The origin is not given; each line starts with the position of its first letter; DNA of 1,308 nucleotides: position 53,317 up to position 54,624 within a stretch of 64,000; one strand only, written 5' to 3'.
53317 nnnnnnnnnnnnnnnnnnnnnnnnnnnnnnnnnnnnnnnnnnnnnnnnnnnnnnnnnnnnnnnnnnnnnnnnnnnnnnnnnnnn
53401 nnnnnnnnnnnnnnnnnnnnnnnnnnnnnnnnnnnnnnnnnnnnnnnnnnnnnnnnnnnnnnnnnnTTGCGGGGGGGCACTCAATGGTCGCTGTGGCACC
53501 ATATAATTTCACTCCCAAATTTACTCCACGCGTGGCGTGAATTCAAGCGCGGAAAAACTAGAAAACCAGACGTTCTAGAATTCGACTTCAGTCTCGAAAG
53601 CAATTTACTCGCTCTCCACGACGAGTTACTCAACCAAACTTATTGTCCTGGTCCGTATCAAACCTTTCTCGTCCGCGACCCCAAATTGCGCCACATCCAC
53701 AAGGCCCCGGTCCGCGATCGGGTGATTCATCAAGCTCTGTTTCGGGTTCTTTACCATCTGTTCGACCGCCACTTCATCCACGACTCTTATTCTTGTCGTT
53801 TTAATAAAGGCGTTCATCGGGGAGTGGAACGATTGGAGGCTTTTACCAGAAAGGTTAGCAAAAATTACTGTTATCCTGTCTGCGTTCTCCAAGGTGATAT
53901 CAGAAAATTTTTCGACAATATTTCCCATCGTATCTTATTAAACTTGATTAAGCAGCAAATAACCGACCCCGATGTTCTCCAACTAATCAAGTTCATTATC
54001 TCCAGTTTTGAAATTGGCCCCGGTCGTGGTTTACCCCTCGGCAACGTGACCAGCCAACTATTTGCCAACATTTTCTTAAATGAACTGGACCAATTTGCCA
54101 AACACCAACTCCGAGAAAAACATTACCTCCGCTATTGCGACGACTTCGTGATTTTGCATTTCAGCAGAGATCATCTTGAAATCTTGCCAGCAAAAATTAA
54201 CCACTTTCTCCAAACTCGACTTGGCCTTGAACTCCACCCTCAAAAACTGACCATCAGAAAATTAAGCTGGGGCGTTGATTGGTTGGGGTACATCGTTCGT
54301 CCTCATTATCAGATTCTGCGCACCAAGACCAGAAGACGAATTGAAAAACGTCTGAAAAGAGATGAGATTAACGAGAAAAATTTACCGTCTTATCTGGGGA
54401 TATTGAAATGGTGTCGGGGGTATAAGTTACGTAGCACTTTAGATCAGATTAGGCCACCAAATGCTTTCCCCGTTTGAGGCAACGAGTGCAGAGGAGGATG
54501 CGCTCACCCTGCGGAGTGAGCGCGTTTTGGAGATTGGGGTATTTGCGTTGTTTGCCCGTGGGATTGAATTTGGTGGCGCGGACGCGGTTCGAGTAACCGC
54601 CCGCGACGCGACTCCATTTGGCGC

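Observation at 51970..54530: Complete diversity-generating retroelement: target gene with C-terminal VR, TR with adenine-specific mismatches, Avd-like gene and a GxxxSQ reverse transcriptase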

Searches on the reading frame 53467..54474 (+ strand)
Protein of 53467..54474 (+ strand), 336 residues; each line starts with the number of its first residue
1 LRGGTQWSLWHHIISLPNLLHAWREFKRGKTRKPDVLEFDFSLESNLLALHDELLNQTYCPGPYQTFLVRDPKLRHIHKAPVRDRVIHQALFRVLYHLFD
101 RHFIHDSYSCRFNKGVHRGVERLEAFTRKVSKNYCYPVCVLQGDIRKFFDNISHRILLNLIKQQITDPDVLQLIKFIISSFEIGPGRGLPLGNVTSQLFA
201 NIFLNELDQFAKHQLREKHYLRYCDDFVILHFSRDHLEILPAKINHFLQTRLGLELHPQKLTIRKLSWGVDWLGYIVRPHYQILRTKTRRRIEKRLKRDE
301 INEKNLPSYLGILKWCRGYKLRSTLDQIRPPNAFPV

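Call 5: search_protein_families(library=pfam, proteins=[window:53467-54474:+], max_evalue=1)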
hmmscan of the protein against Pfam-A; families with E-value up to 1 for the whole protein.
window:53467-54474:+ (336 aa): 2 families
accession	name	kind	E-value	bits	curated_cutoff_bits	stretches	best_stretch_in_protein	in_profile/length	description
PF00078.32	RVT_1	-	6.9e-21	75.3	29.6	1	73-277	8-205/205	Reverse transcriptase (RNA-dependent DNA polymerase)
PF24597.1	TPR_DOP1_M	-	0.0052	16.9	26.7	1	146-183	70-107/186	DOP1 middle TPR domain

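Call 6: search_protein_families(library=ncbifam, proteins=[window:53467-54474:+], max_evalue=1)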
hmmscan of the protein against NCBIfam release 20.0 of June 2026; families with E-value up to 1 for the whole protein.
window:53467-54474:+ (336 aa): 9 families
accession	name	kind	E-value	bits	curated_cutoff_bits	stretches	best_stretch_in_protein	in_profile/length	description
TIGR04416.1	group_II_RT_mat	equivalog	1.7e-41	142.5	300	1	36-289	25-279/353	group II intron reverse transcriptase/maturase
NF041747.1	Drt3a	equivalog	2.8e-17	63.2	200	1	136-275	109-260/412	antiviral reverse transcriptase Drt3a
NF041746.1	Drt2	equivalog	1.2e-14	54.4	390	2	186-299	221-343/416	antiviral reverse transcriptase Drt2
NF038233.2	retron_St85_RT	exception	9e-14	51.4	235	1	131-317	82-274/289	retron St85 family RNA-directed DNA polymerase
NF041750.1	Drt5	equivalog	4.7e-07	29.1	550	1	106-263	94-250/484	antiviral reverse transcriptase Drt5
TIGR04499.1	abortive_AbiA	subfamily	6.4e-06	25.2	250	1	126-238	134-259/615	AbiA family abortive infection protein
NF041749.1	Drt4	equivalog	9.3e-05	21.6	450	1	187-267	193-270/489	antiviral reverse transcriptase Drt4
NF041748.1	Drt3b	equivalog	0.027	13.1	350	1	143-248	179-300/647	antiviral reverse transcriptase Drt3b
NF042941.1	Retron_TIR_antiphage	equivalog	0.029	13.2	600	1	187-230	138-183/464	TIR domain-containing anti-phage reverse transcriptase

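Call 11: find_homologous_proteins(query=window:53467-54474:+, max_evalue=1e-30)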
Query window:53467-54474:+ (336 aa): 5467 proteins with E <= 1e-30 among 7026 candidates; the best 120 are listed.
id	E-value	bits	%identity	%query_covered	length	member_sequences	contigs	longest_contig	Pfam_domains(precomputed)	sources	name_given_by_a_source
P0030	1.3e-132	460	64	94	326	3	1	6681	PF00078.33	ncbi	ncbi:MAG: reverse transcriptase domain-containing protein [Patescibacteria group bacterium]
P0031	3.3e-129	449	61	96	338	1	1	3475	PF00078.33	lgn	-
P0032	7.4e-127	441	61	96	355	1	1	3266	PF00078.33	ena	-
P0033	3.9e-122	426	60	94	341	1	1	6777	PF00078.33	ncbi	-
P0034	4.8e-121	422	61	95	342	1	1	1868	PF00078.33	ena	-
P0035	6.0e-121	422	74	73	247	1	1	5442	PF00078.33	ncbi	-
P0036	1.2e-119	418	58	95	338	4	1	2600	PF00078.33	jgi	-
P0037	4.0e-117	409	58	98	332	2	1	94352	PF00078.33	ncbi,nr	ncbi:MAG: reverse transcriptase domain-containing protein [bacterium]|nr:reverse transcriptase domai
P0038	6.5e-117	409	58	96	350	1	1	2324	PF00078.33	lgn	-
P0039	2.7e-116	407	59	96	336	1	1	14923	PF00078.33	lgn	-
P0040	6.2e-116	405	56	97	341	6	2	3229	PF00078.33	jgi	jgi:retron-type reverse transcriptase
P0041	7.2e-116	405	57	96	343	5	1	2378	PF00078.33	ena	-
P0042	2.5e-115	403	59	94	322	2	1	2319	PF00078.33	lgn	-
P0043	5.8e-115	402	57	97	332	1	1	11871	PF00078.33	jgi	jgi:RNA-directed DNA polymerase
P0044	6.7e-115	402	57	97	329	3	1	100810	PF00078.33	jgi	-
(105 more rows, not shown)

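Call 18: search_solved_structures(query=window:53467-54474:+, max_evalue=0.001, show_alignments=1)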
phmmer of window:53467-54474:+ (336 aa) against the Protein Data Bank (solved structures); distinct sequences matched with E-value up to 0.001: 13.
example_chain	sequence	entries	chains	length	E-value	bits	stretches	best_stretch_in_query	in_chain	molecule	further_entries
8ub7_A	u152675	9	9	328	1.4e-42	149.4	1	10-322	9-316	Reverse transcriptase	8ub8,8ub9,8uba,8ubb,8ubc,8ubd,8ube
6ar1_A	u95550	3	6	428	3.4e-21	79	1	46-298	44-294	GsI-IIC RT | Trt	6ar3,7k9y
5hhl_A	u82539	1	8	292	1.7e-20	76.7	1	9-275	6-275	Retron-type reverse transcriptase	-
7uim_D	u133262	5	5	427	1.9e-20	76.5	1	9-286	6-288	Group II intron reverse transcriptase/maturase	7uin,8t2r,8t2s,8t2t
5hhj_A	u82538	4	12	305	2.8e-20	76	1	8-275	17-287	Retron-type reverse transcriptase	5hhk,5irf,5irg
5g2x_C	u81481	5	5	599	8.9e-16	61.2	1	44-239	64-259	GROUP II INTRON-ENCODED PROTEIN LTRA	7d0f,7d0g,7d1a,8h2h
6me0_C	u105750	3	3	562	1.1e-15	60.8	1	32-293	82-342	Maturase reverse transcriptase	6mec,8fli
8bgj_A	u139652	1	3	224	8.9e-14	54.6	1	128-277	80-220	RNA-directed DNA polymerase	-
7kft_D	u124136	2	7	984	3.9e-10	42.6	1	70-284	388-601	Cas6-RT-Cas1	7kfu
9ioa_A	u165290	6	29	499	2e-07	33.7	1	47-261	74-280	RNA-dependent DNA polymerase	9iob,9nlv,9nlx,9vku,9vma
9c0i_A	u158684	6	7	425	4.7e-05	25.9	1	186-299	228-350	Reverse transcriptase/maturase family protein | Antiviral reverse transcriptase Drt2 | RNA-dependent DNA polymerase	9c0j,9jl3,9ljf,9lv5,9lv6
9lje_A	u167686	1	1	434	5e-05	25.8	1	186-299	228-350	RNA-dependent DNA polymerase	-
9z6y_A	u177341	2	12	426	5.2e-05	25.8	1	133-231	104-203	Drt3a reverse transcriptase protein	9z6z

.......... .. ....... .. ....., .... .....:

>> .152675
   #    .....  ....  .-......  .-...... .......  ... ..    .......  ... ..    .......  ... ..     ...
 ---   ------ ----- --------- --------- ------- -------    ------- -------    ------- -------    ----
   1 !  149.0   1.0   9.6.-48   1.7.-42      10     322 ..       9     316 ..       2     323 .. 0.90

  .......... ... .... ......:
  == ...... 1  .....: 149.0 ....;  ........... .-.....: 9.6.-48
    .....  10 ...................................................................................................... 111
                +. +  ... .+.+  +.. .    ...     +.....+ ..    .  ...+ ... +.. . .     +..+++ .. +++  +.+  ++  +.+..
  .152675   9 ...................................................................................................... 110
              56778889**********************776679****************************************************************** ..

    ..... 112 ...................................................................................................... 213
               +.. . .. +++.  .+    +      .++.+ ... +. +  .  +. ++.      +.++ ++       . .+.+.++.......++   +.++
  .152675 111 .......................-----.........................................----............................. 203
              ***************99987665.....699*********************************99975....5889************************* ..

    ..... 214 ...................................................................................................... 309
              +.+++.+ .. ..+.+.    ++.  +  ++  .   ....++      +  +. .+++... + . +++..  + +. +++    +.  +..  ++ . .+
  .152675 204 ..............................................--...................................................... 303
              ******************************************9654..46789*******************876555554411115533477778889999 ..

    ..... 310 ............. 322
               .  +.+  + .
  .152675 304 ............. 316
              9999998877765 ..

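Call 43: find_related_loci(query=A3, collection=genome_contigs, flank=3500)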
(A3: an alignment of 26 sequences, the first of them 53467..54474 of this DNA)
Query A3 (336 aa) in genome_contigs; peptide patterns used: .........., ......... (x = any residue, [..] = any of these).
599 stretches matched a pattern (row limit reached: there are more); 596 encode a relative of the query (tblastn E <= 1e-3); the best 80 are kept; 80 distinct loci.
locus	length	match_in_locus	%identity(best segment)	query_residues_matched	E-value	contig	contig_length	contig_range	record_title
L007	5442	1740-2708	77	3-325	1e-173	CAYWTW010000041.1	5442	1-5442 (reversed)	MAG TPA_asm: uncultured Candidatus Saccharibacteria bacterium isolate SRP329715_co1_14 genome assembly, contig: NODE_234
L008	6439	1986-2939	60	9-325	2e-124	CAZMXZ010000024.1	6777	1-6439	MAG TPA_asm: uncultured Candidatus Saccharibacteria bacterium isolate SRP193066_co2_429 genome assembly, contig: NODE_58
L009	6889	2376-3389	54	4-330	1e-117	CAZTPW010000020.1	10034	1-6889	MAG TPA_asm: uncultured Candidatus Saccharibacteria bacterium isolate SRP257259_co1_34 genome assembly, contig: NODE_101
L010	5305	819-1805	57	3-332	1e-117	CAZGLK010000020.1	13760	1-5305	MAG TPA_asm: uncultured Candidatus Saccharibacteria bacterium isolate binchicken_co38_1088 genome assembly, contig: NODE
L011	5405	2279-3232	53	3-325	4e-115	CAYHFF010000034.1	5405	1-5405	MAG TPA_asm: uncultured Candidatus Saccharibacteria bacterium isolate ERP119705_co13_209 genome assembly, contig: NODE_1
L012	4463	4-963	56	8-328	4e-114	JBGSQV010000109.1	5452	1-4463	MAG: Candidatus Paceibacteria bacterium isolate JTS-AC341 k141_969643, whole genome shotgun sequence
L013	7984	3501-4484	54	8-325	3e-114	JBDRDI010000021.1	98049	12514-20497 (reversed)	MAG: bacterium isolate MEGAHIT-group-1.240 k141_12612297, whole genome shotgun sequence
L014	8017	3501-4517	55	2-328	4e-113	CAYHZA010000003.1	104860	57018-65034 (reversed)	MAG TPA_asm: uncultured Candidatus Saccharibacteria bacterium isolate ERP119705_co17_168 genome assembly, contig: NODE_1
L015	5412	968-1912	56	3-322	6e-111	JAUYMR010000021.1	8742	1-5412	MAG: bacterium isolate C24_metabat.bin.93 C24_k141_190870, whole genome shotgun sequence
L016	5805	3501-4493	55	9-328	2e-114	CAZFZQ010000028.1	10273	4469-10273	MAG TPA_asm: uncultured Gammaproteobacteria bacterium isolate binchicken_co266_189 genome assembly, contig: NODE_12130_l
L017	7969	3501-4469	53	3-325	6e-110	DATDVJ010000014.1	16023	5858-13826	MAG TPA_asm: Candidatus Paceibacterota bacterium isolate SMAG_U8081 k141_1425614, whole genome shotgun sequence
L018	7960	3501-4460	56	8-328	4e-109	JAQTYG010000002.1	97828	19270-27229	MAG: Patescibacteria group bacterium isolate STC_31 NODE_492_length_97828_cov_22.348963_Sandtown_C, whole genome shotgun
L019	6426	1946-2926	53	8-327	1e-107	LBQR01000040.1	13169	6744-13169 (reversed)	MAG: Candidatus Moranbacteria bacterium GW2011_GWF2_35_54 UR83_C0040, whole genome shotgun sequence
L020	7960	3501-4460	53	1-325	2e-106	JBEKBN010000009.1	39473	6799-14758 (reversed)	MAG: Minisyncoccia bacterium isolate SPRUCE 137 SPRUCE_137_9, whole genome shotgun sequence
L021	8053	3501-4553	49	6-329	1e-106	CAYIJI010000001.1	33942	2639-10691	MAG TPA_asm: uncultured Candidatus Saccharibacteria bacterium isolate ERP119705_co23_573 genome assembly, contig: NODE_1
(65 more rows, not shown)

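Call 79: search_dna_similar(query=window:53467-54474:+, collection=phages, mode=protein, max_rows=15)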
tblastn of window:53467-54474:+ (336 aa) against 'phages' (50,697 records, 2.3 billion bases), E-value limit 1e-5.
Records with a match: 177; places in all: 178; records where one place covers at least 80% of the query: 120.
Best place of each record, by identity: <60% 177.
By first word of the organism name: Bacteriophage 40; Bacteroides 31; uncultured 16; Faecalibacterium 15; Pseudomonas 8; Vibrio 6; Streptococcus 6; Bordetella 5; CrAssphage 5; Bacillus 4; and 23 more.
By host as written in the record: - 82; Faecalibacterium prausnitzii 12; Bacillus alcalophilus CGMCC 1.3604 3; Butyrivibrio fibrisolvens DSM 3071 3; Helicobacter canis 3; Propithecus coquereli 2; Vibrio parahaemolyticus 2; Pseudoalteromonas elyakovii HL-AS1 2; and 57 more.
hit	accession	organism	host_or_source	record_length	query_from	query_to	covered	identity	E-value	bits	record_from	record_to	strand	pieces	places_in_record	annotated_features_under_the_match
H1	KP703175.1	ANMV-1 virus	uncultured archaeon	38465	9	323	94%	38.0%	2e-58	209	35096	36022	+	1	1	reverse transcriptase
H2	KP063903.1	Bacillus phage BalMu-1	Bacillus alcalophilus CGMCC 1.3604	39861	8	325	95%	36.9%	1e-56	203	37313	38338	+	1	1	retron-type RNA-directed DNA polymerase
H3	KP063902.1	Bacillus phage BalMu-1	Bacillus alcalophilus CGMCC 1.3604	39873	8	325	95%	36.9%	1e-56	203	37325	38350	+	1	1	retron-type RNA-directed DNA polymerase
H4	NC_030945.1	Bacillus phage BalMu-1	Bacillus alcalophilus CGMCC 1.3604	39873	8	325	95%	36.9%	1e-56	203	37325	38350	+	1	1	Reverse transcriptase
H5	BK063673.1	Caudoviricetes sp. vir525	Methanosarcinales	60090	8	325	95%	36.6%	3e-58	208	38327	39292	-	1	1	reverse transcriptase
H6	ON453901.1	Clostridium phage Saumur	Enterocloster clostridioformis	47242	1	328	98%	34.8%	1e-53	194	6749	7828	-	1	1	reverse transcriptase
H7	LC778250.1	Aeromonas phage phiWae15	filtration agent for carassius auratus ...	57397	8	297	86%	38.7%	1e-52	191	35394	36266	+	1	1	RNA-directed DNA polymerase | hypothetical protein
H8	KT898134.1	Aeromonas phage phiARM81mr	Aeromonas sp. ARM81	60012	9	298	86%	38.6%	2e-52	191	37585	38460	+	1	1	retron-type RNA-directed DNA polymerase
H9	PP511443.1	Dulem virus 37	Propithecus coquereli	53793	10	328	95%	34.8%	5e-57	204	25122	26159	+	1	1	RT G2 protein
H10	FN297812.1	Vibrio phage VP585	Vibrio parahaemolyticus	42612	13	325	93%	35.2%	6e-53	192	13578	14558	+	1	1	gp20 protein | gp21 protein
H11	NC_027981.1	Vibrio phage VP585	Vibrio parahaemolyticus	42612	13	325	93%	35.2%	6e-53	192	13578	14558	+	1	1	Reverse transcriptase | gp21 protein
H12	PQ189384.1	Vibrio phage 1F273_PE002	Vibrio cyclitrophicus 1F273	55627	9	298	86%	37.7%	3e-58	208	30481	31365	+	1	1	hypothetical protein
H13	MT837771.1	Bacteriophage sp.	human fecal samples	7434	10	298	86%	37.7%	5e-47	176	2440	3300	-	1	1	record has no annotation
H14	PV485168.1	Vibrio phage vB-Vv-ZX4290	Vibrio vulnificus Vv4290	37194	7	321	94%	34.3%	4e-53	193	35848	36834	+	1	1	group II intron reverse transcriptase domain-containing protein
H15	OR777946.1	Phage nd12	-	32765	10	298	86%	37.3%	7e-47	175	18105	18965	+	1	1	hypothetical protein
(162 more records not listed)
